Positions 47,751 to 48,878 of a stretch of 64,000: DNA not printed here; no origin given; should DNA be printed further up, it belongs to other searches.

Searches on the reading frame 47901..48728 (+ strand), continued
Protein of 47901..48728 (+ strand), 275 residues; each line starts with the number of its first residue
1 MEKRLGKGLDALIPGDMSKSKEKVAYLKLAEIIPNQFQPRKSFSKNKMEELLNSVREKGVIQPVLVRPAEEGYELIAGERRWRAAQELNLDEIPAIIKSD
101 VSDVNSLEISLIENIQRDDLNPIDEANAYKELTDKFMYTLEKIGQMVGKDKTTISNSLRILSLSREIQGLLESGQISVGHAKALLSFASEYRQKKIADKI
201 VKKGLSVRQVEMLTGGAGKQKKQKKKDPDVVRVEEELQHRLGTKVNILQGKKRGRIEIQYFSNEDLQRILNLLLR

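Call 53: search_solved_structures(query=window:47901-48725:+, max_evalue=1e-10, show_alignments=4)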
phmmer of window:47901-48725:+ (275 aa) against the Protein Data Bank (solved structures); distinct sequences matched with E-value up to 1e-10: 12.
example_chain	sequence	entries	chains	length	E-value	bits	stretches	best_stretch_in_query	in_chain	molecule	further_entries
1vz0_A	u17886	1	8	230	8.2e-53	183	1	4-214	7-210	Chromosome-partitioning protein Spo0J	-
7bnk_A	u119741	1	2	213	2.3e-50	174.9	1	25-217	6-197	ParB family protein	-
7bnr_A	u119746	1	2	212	1.6e-49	172.2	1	27-217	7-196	ParB family protein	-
7o0n_A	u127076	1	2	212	1.7e-49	172.1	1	27-217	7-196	ParB family protein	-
6t1f_A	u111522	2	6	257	3.9e-47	164.4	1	31-237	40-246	Chromosome-partitioning protein ParB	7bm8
7nfu_A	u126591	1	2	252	4.5e-46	160.9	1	19-225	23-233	Nucleoid occlusion protein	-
7ng0_A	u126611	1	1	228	8.7e-46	159.9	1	22-225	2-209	Nucleoid occlusion protein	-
7ol9_A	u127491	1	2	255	3.5e-44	154.7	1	19-223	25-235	Nucleoid occlusion protein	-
6sdk_A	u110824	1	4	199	5.8e-44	154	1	22-214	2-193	Stage 0 sporulation protein J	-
4umk_A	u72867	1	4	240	3.5e-41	144.9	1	20-213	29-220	PROBABLE CHROMOSOME-PARTITIONING PROTEIN PARB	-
6s6h_A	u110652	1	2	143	2.3e-23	86.5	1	107-238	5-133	Chromosome-partitioning protein ParB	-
6y93_A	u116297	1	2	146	7.1e-17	65.3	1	107-224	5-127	Nucleoid occlusion protein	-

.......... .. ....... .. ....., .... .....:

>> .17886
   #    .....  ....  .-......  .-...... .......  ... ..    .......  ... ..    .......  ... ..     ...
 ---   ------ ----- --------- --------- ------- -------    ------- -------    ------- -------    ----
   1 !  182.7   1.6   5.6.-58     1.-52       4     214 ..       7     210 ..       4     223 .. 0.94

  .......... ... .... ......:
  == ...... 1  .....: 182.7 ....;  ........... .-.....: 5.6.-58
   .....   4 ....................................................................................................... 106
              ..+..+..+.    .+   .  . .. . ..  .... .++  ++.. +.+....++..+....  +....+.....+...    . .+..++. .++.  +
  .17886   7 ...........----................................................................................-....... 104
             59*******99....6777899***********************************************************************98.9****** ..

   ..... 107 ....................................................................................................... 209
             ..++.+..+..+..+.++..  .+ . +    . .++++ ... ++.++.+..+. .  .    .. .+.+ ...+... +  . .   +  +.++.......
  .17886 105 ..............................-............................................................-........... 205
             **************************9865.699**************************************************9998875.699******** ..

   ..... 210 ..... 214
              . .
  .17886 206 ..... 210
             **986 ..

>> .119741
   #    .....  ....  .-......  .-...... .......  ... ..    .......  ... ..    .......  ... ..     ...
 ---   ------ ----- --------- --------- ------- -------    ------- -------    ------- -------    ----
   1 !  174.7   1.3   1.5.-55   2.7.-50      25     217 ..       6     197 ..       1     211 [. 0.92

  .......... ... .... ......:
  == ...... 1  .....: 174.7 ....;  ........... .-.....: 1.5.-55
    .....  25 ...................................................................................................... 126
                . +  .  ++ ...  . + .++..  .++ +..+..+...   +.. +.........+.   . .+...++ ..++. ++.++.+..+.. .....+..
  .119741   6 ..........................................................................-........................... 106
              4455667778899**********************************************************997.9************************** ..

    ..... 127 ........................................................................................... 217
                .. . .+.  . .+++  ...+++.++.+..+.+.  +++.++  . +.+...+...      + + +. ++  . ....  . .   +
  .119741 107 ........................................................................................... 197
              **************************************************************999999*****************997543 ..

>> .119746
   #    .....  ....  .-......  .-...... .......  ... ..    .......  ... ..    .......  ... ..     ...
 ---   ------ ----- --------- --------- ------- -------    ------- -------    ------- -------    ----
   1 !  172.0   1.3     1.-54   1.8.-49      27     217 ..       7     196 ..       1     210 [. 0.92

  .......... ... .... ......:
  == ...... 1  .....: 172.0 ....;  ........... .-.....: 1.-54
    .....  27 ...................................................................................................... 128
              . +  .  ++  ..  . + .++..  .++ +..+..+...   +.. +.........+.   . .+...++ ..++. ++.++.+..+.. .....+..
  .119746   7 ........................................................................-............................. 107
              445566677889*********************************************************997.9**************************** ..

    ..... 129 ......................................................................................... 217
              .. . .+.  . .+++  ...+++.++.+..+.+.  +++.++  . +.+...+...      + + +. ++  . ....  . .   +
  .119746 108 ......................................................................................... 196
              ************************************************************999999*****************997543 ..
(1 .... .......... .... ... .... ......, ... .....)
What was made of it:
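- Residue mapping comes from HMMER alignments to Thermus Spo0J and Myxococcus ParB (call 53).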

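Call 65: search_protein_families(library=pfam, proteins=[window:47901-48725:+], max_evalue=0.01)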
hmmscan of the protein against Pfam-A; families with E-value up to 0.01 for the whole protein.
window:47901-48725:+ (275 aa): 3 families
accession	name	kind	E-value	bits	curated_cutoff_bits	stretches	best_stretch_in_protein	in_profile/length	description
PF02195.25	ParB_N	-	9.9e-34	115.7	26.3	1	23-116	2-95/95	ParB N-terminal domain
PF17762.8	HTH_ParB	-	1.9e-33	115.1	22.6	1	119-213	2-96/102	ParB HTH domain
PF23552.2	ParB_C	-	4.6e-13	48.8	23.8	1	226-273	1-49/50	ParB dimerisation domain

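Call 78: find_encoding_contigs(protein=P0007, flank=4000, max_places=2)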
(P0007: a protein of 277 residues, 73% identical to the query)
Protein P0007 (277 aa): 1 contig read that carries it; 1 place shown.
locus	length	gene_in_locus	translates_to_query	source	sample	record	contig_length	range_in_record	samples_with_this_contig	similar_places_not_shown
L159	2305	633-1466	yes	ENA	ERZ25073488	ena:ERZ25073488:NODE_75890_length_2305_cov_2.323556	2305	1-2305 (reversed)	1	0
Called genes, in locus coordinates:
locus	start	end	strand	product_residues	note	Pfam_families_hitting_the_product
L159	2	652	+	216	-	?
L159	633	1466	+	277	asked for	PF02195:ParB_N, PF17762:HTH_ParB, PF23552:ParB_C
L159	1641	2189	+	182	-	PF00156:Pribosyltran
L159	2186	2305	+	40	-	?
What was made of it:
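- Tried and rejected: The contig lacks the spacer (call 78).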

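Call 79: find_encoding_contigs(protein=P0095, flank=4000, max_places=1)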
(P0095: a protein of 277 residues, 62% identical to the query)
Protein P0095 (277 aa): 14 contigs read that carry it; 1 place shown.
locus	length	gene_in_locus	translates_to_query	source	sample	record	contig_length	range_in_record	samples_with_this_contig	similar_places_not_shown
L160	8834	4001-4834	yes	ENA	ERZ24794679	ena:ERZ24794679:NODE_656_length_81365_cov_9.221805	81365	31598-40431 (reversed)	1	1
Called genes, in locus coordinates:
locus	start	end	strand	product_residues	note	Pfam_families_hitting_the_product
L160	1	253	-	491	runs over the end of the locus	PF11638:DnaA_N, PF00308:Bac_DnaA, PF01695:IstB_IS21, PF00004:AAA (weak), PF13173:AAA_14 (weak), PF08299:Bac_DnaA_C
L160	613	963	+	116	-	PF00825:Ribonuclease_P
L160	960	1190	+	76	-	PF01809:YidD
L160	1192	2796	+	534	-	PF14849:YidC_periplas, PF02096:60KD_IMP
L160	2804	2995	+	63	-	PF14804:Jag_N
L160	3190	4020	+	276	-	PF00142:Fer4_NifH, PF01656:CbiA, PF02374:ArsA_ATPase (weak), PF06564:CBP_BcsQ (faint), PF09140:MipZ, PF10609:ParA (faint), PF13614:AAA_31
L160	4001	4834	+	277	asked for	PF02195:ParB_N, PF17762:HTH_ParB, PF23552:ParB_C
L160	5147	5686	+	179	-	PF00156:Pribosyltran, PF14681:UPRTase (weak)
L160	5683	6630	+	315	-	PF02729:OTCace_N, PF00185:OTCace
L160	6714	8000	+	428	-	PF01979:Amidohydro_1, PF07969:Amidohydro_3 (weak), PF12890:DHOase, PF07969:Amidohydro_3 (weak)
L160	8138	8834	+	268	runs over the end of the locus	PF00175:NAD_binding_1, PF10418:DHODB_Fe-S_bind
